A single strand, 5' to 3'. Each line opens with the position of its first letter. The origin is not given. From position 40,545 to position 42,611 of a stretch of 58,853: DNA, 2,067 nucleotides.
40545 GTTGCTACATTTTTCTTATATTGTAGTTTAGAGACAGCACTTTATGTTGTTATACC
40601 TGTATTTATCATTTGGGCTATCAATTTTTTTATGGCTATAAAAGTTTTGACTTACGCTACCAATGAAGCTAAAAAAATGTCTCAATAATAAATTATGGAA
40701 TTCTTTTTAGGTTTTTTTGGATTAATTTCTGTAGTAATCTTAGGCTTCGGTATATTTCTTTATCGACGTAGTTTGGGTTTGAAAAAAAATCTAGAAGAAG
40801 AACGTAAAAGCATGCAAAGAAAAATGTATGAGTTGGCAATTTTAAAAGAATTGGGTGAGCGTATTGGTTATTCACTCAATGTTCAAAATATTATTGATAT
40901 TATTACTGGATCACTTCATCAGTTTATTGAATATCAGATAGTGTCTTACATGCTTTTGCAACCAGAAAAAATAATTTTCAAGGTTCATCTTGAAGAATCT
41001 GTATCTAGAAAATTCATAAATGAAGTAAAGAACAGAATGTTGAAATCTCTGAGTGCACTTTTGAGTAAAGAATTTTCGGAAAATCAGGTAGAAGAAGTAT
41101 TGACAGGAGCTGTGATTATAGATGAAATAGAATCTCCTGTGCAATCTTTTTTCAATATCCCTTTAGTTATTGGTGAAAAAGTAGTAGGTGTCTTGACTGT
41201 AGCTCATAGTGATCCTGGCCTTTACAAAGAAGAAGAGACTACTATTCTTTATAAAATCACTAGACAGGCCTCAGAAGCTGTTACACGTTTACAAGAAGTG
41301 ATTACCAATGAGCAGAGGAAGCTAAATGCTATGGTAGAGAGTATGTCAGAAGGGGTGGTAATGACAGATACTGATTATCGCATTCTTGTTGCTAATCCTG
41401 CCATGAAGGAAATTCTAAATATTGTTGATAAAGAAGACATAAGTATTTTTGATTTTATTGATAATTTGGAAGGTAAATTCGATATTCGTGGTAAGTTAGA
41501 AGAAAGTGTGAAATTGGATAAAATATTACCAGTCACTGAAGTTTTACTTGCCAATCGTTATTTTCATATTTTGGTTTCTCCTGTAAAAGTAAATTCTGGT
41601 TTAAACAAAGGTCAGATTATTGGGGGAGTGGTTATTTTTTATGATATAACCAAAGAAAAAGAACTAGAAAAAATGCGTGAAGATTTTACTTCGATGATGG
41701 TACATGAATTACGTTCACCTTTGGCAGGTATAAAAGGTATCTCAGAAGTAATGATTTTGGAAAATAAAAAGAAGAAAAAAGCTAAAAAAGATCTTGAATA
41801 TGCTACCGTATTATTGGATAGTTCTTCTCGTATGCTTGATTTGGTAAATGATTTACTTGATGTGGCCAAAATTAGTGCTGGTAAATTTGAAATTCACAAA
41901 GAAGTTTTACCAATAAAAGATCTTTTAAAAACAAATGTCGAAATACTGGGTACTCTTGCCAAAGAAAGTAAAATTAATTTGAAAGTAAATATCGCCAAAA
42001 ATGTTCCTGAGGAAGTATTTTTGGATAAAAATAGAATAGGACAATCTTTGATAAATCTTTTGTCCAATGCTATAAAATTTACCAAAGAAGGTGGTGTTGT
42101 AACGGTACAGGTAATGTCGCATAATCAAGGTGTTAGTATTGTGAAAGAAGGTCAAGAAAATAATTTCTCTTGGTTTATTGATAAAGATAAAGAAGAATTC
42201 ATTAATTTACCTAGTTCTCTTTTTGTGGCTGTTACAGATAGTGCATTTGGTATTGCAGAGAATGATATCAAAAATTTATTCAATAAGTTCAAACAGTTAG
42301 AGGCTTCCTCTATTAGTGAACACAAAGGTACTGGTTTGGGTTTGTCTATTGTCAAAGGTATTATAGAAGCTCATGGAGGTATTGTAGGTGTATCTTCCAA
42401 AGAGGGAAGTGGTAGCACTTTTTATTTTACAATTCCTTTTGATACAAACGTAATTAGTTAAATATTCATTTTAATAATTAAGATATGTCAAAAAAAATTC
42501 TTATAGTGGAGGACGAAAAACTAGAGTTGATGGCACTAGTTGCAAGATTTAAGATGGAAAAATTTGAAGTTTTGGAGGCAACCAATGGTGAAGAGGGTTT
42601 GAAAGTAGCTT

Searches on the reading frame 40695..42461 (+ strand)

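Call 51: search_protein_families(library=pfam, proteins=[window:40695-42461:+], max_evalue=0.00001)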
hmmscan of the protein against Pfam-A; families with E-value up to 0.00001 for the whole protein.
window:40695-42461:+ (588 aa): 4 families
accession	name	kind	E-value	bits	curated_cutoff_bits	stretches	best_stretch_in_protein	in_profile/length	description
PF02518.31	HATPase_c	-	1.8e-20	73.9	26.4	1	444-583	2-110/111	Histidine kinase-, DNA gyrase B-, and HSP90-like ATPase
PF00512.31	HisKA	-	1.4e-15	57.5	26.9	1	327-396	1-66/66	His Kinase A (phospho-acceptor) domain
PF13188.13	PAS_8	-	2.3e-06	27.7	21.8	1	209-260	2-55/65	PAS domain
PF13185.12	GAF_2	-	9.6e-06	26.3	28.6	0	120-196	59-135/136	GAF domain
